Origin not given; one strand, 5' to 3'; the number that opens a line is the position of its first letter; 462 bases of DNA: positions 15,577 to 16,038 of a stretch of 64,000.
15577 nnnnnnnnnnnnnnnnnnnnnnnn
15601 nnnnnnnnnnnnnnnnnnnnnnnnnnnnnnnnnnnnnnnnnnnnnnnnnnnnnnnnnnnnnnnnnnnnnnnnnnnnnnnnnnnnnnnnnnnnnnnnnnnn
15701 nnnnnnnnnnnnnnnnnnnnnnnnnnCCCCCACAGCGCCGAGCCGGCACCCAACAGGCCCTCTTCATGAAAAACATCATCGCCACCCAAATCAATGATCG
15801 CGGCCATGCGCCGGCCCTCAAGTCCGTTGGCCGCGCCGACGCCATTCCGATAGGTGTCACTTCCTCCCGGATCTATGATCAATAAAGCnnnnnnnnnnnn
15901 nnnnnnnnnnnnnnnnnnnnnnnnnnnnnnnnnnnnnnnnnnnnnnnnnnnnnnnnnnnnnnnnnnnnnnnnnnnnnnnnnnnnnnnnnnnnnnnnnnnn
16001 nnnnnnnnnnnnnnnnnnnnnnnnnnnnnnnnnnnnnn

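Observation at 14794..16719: Novel ~25-residue '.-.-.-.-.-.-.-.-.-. / Q-G-x-G' tandem repeat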

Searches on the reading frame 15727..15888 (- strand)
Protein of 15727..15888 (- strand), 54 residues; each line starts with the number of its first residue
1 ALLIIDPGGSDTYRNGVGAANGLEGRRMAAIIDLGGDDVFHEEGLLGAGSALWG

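Call 52: search_protein_representatives(alignment_id=A6)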
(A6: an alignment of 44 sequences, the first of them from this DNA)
Query: 44 sequences, 53 profile positions. Proteins with E-value up to 0.001 (for the whole library): 3957; up to 1e-10: 3253; up to 1e-30: 1751. The best 150 are listed.
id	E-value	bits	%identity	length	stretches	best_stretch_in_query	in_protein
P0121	6.2e-77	269.6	-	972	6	2-52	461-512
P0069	8.1e-77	269.2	-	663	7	2-52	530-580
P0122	9.3e-75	262.6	-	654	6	2-52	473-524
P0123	2.0e-74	261.5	-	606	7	1-52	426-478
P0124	7.1e-74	259.8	-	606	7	2-52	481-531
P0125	6.3e-73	256.7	-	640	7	1-52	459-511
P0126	1.2e-72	255.8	-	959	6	2-52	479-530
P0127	1.4e-72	255.6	-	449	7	1-53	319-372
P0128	1.2e-71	252.7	-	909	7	2-52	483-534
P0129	1.5e-71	252.3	-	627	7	2-52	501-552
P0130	1.9e-71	252.0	-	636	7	1-53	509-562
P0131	2.7e-70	248.3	-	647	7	2-52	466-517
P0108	1.1e-69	246.3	-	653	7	1-52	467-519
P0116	2.1e-69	245.4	-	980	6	2-52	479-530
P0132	2.5e-69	245.2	-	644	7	2-52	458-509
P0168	2.8e-60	216.2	-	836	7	2-51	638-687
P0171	1.2e-59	214.3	-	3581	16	2-49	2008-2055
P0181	5.2e-59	212.2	-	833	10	2-51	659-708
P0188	4.0e-58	209.4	-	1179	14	1-44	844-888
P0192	6.6e-58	208.6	-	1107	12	2-52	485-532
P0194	7.4e-58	208.5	-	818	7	2-52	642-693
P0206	9.9e-57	204.9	-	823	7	2-52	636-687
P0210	2.4e-56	203.7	-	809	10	2-51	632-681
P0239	5.7e-55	199.2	-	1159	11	3-51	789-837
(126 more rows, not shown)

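Call 53: search_protein_families(library=pfam, proteins=[P0171, P0188, P0192, P0239, P0168, P0181, P0121], max_evalue=0.01)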
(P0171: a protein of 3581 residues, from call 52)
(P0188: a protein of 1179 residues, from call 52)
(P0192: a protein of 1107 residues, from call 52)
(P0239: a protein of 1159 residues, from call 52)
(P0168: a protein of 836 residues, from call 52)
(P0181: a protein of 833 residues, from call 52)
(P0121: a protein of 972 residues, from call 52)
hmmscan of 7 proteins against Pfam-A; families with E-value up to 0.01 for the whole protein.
P0171 (3581 aa): 5 families
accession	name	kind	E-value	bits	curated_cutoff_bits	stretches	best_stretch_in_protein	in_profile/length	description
PF00041.27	fn3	-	1.8e-07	31.7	25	0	2889-2934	34-71/84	Fibronectin type III domain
PF13750.12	Big_3_3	-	0.00022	21.4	27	0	3024-3158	12-148/157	Bacterial Ig-like domain (group 3)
PF19077.6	Big_13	-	0.00031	21.6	27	0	3215-3259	56-101/102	Bacterial Ig-like domain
PF16656.11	Pur_ac_phosph_N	-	0.00077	20.4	30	1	2874-2934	14-83/93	Purple acid Phosphatase, N-terminal domain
PF17425.8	Arylsulfotran_N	-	0.0017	18.8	24.2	0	3272-3339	9-79/88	Arylsulfotransferase Ig-like domain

P0188 (1179 aa): 0 families

P0192 (1107 aa): 1 family
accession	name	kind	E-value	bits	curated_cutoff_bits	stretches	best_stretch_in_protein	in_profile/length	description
PF20773.4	InhA-like_MAM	-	0.0086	16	26.9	0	1003-1104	51-162/191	Immune inhibitor A-like, MAM domain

P0239 (1159 aa): 0 families

P0168 (836 aa): 3 families
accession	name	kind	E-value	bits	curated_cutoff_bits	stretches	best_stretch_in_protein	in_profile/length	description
PF13180.12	PDZ_2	-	3.9e-10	40.3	27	1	124-201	7-80/80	PDZ domain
PF00595.29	PDZ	-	0.00012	22.8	23.2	1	102-162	6-58/81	PDZ domain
PF17820.7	PDZ_6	-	0.00032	20.8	27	1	138-190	7-54/54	PDZ domain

P0181 (833 aa): 3 families
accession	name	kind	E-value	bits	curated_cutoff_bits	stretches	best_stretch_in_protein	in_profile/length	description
PF13180.12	PDZ_2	-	1.4e-11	45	27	1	103-197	2-80/80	PDZ domain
PF00595.29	PDZ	-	4.4e-07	30.6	23.2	1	97-155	5-57/81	PDZ domain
PF17820.7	PDZ_6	-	0.0015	18.7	27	1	126-155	1-30/54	PDZ domain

P0121 (972 aa): 5 families
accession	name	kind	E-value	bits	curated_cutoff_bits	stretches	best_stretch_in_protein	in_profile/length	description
PF13646.12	HEAT_2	-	2.5e-25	89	27.7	2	793-872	4-87/88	HEAT repeats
PF02985.28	HEAT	-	8.9e-09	35.2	23.5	1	850-876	2-28/31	HEAT repeat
PF00514.29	Arm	-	1.7e-07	31.5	20.6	0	910-936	13-39/41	Armadillo/beta-catenin-like repeat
PF03130.22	HEAT_PBS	-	3.6e-07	30.5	20.9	0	838-859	6-27/27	PBS lyase HEAT-like repeat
PF13513.12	HEAT_EZ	-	0.00035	21.5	27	0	753-782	24-53/55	HEAT-like repeat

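Call 55: find_encoding_contigs(protein=P0181, flank=6000, max_places=2)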
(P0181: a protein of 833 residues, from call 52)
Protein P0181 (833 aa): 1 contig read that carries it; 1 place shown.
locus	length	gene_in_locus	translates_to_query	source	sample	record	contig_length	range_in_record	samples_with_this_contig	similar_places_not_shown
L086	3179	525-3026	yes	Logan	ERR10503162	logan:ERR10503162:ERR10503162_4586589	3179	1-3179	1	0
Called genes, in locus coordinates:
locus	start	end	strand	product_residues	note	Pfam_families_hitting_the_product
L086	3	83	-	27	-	?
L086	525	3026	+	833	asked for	PF00595:PDZ (weak), PF13180:PDZ_2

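Call 56: find_encoding_contigs(protein=P0188, flank=6000, max_places=2)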
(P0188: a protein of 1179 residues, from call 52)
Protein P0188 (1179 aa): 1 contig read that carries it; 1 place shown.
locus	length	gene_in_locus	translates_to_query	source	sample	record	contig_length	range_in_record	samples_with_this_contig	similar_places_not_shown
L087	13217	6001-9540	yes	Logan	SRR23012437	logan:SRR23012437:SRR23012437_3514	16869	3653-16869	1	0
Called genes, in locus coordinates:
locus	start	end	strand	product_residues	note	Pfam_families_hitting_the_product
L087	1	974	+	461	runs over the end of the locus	PF24981:Beta-prop_ATRN-LZTR1 (weak), PF01344:Kelch_1 (faint), PF13415:Beta-prop_FBX42 (faint), PF24681:Kelch_KLHDC2_KLHL20_DRC7, PF24996:NANM (faint), PF00041:fn3 (weak)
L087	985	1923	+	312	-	-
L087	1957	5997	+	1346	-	PF20773:InhA-like_MAM (weak), PF00041:fn3 (faint)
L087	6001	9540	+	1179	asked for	-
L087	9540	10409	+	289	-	-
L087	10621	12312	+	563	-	PF13854:Kelch_HCF (faint), PF24681:Kelch_KLHDC2_KLHL20_DRC7, PF24981:Beta-prop_ATRN-LZTR1, PF13415:Beta-prop_FBX42, PF24996:NANM (faint), PF13964:Beta-prop_Calicin (weak), PF13415:Beta-prop_FBX42, PF24681:Kelch_KLHDC2_KLHL20_DRC7, +2 more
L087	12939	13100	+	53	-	-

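Call 57: find_encoding_contigs(protein=P0168, flank=7000, max_places=3)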
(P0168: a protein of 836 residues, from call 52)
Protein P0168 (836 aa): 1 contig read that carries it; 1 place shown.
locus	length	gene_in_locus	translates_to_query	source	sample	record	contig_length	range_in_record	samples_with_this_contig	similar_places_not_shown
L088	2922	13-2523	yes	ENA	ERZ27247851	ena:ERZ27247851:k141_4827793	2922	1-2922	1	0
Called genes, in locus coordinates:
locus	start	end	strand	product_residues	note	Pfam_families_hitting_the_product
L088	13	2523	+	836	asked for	PF13180:PDZ_2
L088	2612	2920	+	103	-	?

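Call 58: find_encoding_contigs(protein=P0194, flank=7000, max_places=3)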
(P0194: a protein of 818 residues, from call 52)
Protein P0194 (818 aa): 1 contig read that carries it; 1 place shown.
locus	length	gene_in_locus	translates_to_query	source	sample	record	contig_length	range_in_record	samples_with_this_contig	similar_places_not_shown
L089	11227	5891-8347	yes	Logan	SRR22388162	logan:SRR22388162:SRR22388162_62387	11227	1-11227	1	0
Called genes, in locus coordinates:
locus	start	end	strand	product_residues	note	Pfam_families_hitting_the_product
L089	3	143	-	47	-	?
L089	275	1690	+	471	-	PF00474:SSF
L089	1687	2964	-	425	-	PF04413:Glycos_transf_N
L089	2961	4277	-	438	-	PF04413:Glycos_transf_N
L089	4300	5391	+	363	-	PF02606:LpxK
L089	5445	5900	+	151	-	PF04191:PEMT, PF06966:DUF1295 (weak), PF04140:ICMT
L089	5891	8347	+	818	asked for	-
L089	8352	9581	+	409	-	PF01979:Amidohydro_1, PF07969:Amidohydro_3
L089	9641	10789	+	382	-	PF08240:ADH_N, PF00107:ADH_zinc_N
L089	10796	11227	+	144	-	?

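Call 72: list_cluster_members(proteins=[P0168, P0181, P0194, P0206, P0210, P0171, P0188, P0192, P0239, P0121])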
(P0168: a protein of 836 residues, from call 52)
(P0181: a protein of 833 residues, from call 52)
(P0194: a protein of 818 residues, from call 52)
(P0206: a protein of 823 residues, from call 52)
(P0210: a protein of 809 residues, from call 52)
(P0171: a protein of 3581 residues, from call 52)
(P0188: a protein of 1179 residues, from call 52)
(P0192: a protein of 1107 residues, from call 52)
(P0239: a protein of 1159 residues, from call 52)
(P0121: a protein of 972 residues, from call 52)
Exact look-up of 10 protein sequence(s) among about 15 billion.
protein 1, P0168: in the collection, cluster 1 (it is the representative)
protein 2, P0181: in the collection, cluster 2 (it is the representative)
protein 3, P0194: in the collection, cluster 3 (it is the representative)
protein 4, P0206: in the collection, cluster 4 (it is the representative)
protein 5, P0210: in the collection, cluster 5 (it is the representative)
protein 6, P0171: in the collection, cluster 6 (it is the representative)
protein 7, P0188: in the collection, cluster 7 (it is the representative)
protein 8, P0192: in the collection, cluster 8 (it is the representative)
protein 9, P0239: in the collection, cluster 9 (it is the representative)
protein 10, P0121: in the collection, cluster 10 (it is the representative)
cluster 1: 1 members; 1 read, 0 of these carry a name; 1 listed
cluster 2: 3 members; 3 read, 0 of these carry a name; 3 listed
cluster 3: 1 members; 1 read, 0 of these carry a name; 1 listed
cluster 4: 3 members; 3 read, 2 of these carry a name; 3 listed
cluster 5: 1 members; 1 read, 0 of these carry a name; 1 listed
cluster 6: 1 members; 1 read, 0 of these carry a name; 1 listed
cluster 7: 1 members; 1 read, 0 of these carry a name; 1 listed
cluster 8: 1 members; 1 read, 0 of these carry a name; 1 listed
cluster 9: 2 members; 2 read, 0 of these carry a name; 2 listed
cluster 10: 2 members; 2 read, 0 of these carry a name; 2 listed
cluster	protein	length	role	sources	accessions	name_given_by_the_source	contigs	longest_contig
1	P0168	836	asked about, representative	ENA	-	-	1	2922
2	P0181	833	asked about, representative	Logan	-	-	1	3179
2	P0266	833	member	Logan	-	-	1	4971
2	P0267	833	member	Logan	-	-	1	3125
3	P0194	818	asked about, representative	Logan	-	-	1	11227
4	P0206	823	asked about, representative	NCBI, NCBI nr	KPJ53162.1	hypothetical protein AMJ39_05605 [candidate division TA06 bacterium DG_24] | MAG: hypothetical protein AMJ39_05605 [candidate division TA06 bacterium DG_24]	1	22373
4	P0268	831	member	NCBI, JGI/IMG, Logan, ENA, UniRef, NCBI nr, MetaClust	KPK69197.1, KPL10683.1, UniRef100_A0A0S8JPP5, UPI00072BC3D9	hypothetical protein AMJ71_02285 [candidate division TA06 bacterium SM1_40] | PDZ domain-containing protein n=3 Tax=Bacteria division TA06 TaxID=1156500 ... | MAG: hypothetical protein AMJ82_06195 [candidate division TA06 bacterium SM23_40]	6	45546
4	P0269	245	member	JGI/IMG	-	-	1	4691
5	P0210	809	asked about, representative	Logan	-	-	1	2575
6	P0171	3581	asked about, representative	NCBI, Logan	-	-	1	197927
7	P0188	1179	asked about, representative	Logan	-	-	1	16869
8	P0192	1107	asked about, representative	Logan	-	-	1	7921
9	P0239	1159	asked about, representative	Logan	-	-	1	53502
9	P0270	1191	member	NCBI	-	-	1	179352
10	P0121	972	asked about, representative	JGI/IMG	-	-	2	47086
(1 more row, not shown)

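Call 73: find_encoding_contigs(protein=P0268, flank=7000, max_places=2)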
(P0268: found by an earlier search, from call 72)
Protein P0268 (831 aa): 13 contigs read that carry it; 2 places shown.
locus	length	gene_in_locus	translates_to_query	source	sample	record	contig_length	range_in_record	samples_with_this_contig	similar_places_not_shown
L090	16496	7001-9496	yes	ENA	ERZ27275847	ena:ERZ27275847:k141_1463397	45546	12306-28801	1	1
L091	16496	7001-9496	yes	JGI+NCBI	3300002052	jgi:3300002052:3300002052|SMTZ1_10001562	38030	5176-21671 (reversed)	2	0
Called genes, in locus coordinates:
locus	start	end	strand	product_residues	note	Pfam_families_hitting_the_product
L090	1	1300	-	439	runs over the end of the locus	PF14870:PSII_BNR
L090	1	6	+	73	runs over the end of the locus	-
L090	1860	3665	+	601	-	PF13088:BNR_2 (faint)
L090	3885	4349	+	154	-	-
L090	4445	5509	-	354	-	PF13576:Pentapeptide_3, PF07885:Ion_trans_2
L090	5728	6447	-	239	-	PF08889:WbqC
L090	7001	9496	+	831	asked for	PF13180:PDZ_2, PF17820:PDZ_6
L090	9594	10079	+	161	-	-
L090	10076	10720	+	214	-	PF00037:Fer4 (faint), PF13187:Fer4_9 (weak)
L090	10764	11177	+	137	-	-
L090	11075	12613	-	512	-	PF01943:Polysacc_synt, PF13440:Polysacc_synt_3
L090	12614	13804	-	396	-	-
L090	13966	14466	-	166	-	PF01230:HIT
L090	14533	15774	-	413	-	PF27218:MJ0043_C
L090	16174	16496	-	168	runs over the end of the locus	PF00694:Aconitase_C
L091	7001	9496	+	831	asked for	PF13180:PDZ_2, PF17820:PDZ_6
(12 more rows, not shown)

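Call 74: find_encoding_contigs(protein=P0171, flank=6000, max_places=1)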
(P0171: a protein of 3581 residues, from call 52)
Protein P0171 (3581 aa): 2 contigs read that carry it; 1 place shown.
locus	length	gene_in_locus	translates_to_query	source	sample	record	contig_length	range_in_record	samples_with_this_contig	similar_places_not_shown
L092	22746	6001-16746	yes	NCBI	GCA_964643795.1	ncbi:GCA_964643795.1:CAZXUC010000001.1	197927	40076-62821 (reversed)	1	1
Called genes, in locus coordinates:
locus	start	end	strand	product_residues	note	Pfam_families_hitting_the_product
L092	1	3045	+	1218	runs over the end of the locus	PF11614:FixG_C (faint), PF15780:ASH (faint), PF10633:NPCBM_assoc (faint), PF00630:Filamin (faint), PF07705:CARDB (weak)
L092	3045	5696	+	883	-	PF17957:Big_7 (faint), PF19077:Big_13 (faint)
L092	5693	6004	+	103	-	-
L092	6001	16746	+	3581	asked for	PF00041:fn3 (faint)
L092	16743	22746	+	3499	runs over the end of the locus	PF11614:FixG_C (faint), PF07705:CARDB (weak), PF10633:NPCBM_assoc (weak)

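Call 80: find_homologous_proteins(query=P0188, max_evalue=0.00001)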
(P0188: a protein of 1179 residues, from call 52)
Query P0188 (1179 aa): 92 proteins with E <= 0.00001 among 8000 candidates.
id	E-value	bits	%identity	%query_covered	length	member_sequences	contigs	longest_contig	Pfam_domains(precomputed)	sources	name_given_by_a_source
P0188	0.0e+0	2535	100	100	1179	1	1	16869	-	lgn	-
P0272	5.9e-100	354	39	43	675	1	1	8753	-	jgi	jgi:hypothetical protein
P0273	1.1e-97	346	36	64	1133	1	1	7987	-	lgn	-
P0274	1.7e-95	339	39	49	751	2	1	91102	-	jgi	jgi:hypothetical protein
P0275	1.9e-95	339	42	52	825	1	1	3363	-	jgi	-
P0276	1.5e-89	319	39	34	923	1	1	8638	-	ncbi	-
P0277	1.2e-87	313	38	58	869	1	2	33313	-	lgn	-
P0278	8.1e-85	304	41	39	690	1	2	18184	-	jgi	jgi:hypothetical protein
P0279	3.7e-84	302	31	59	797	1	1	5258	-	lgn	-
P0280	1.4e-83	300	37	48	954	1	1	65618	PF13229.13,PF05048.20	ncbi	-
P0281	2.0e-83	299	38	58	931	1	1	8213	-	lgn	-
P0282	8.6e-83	297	37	60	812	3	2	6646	-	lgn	-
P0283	2.3e-81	292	35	67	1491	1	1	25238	-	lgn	-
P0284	1.1e-79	287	50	29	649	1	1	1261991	-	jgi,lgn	jgi:hypothetical protein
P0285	4.0e-79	285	46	31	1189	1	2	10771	PF00082.28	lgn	-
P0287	2.4e-76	276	36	35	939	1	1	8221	PF13229.13,PF05048.20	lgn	-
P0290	5.2e-73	265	40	31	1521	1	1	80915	PF00082.28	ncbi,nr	ncbi:hypothetical protein BRD56_09600 [Thermoplasmatales archaeon SW_10_69_26]|nr:MAG: hypothetical 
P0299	7.9e-65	237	35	49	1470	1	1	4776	PF13229.13,PF05048.20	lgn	-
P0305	1.3e-58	217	43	32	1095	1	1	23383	PF13360.14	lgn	-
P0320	3.9e-43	166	43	23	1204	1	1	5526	PF13229.13,PF12708.13,PF05048.20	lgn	-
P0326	3.3e-36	143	35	35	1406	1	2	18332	PF13229.13,PF05048.20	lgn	-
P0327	4.0e-36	142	35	43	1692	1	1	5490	PF13229.13,PF22352.3,PF00801.27,PF17963.8,PF05345.19,PF18911.7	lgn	-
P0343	1.5e-23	101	37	26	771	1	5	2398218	-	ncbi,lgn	ncbi:MAG: hypothetical protein U0572_00875 [Phycisphaerales bacterium]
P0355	3.9e-18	83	35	22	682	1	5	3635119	-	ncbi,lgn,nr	ncbi:MAG: conserved exported protein of unknown function [Nitrospira sp.]|nr:MAG: conserved exported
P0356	5.0e-16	76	35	29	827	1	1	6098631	-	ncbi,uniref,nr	ncbi:hypothetical protein JL101_002990 [Skermanella rosea]|uniref:hypothetical protein n=1 Tax=Skerm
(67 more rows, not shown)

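Call 81: search_protein_families(library=pfam, proteins=[P0280, P0287, P0290, P0285, P0356, P0355, P0343, P0305], max_evalue=0.001)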
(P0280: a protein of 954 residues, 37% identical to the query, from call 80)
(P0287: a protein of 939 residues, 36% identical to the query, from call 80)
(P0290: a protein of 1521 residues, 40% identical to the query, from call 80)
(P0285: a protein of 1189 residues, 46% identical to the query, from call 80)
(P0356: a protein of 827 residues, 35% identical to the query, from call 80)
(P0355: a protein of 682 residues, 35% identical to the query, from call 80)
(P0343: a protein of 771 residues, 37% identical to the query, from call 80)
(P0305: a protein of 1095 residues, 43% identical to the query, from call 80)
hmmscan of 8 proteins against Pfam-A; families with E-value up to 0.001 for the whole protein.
P0280 (954 aa): 2 families
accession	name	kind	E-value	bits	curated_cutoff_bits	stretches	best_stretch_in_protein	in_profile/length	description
PF13229.12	Beta_helix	-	5.3e-14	52.6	25.9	1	772-886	8-114/158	Right handed beta helix region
PF05048.19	NosD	-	5.7e-13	49.2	23.6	1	775-889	71-177/212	Periplasmic copper-binding protein (NosD)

P0287 (939 aa): 2 families
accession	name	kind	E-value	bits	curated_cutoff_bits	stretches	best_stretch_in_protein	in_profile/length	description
PF13229.12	Beta_helix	-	9.7e-27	94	25.9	2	751-897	2-150/158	Right handed beta helix region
PF05048.19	NosD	-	8.2e-26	91.2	23.6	2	670-776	49-154/212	Periplasmic copper-binding protein (NosD)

P0290 (1521 aa): 1 family
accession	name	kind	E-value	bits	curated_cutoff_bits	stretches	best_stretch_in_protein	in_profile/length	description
PF00082.27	Peptidase_S8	-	1.5e-46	159.5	21.8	1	625-890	4-288/288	Subtilase family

P0285 (1189 aa): 1 family
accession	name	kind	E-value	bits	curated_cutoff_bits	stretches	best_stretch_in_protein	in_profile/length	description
PF00082.27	Peptidase_S8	-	2.5e-54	185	21.8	1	511-753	5-288/288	Subtilase family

P0356 (827 aa): 0 families

P0355 (682 aa): 0 families

P0343 (771 aa): 0 families

P0305 (1095 aa): 1 family
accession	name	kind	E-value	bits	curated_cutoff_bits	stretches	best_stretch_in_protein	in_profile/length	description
PF13360.13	PQQ_2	-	1.4e-20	74.4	27.6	4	719-849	5-102/233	Outer membrane protein assembly factor BamB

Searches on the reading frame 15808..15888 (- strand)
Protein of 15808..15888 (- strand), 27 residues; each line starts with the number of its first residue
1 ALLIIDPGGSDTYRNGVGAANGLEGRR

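Call 33: search_solved_structures(query=A2, max_evalue=10, show_alignments=3)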
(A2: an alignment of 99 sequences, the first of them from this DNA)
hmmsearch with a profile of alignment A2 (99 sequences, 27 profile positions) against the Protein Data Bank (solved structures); distinct sequences matched with E-value up to 10: 0.
